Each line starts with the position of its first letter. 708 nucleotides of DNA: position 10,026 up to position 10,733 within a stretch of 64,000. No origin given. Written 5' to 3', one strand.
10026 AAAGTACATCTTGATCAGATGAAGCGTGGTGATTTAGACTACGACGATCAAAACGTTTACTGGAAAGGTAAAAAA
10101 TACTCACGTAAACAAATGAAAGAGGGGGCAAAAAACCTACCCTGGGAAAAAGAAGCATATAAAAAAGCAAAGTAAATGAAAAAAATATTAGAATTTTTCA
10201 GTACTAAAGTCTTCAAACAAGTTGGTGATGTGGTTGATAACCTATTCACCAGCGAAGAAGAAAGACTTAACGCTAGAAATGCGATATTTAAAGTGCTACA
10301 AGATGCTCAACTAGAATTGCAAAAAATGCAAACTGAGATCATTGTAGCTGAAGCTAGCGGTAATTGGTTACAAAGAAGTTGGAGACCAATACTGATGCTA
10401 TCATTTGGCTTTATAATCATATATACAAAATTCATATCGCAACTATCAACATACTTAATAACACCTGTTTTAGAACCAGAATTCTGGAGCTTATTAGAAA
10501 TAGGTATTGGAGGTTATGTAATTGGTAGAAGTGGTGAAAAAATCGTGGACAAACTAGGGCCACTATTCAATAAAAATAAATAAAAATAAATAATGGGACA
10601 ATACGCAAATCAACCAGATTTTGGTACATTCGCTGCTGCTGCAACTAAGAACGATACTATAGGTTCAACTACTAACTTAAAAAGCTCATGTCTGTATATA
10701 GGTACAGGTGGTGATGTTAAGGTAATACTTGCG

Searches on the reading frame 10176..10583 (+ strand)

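Call 58: search_protein_families(library=pfam, proteins=[window:10176-10583:+], max_evalue=0.01)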
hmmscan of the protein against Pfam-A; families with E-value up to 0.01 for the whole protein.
window:10176-10583:+ (135 aa): 1 family
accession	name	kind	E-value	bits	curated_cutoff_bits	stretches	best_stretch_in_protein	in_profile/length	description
PF11351.13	GTA_holin_3TM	-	2e-11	44.9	24.8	1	11-119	2-123/123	Holin of 3TMs, for gene-transfer release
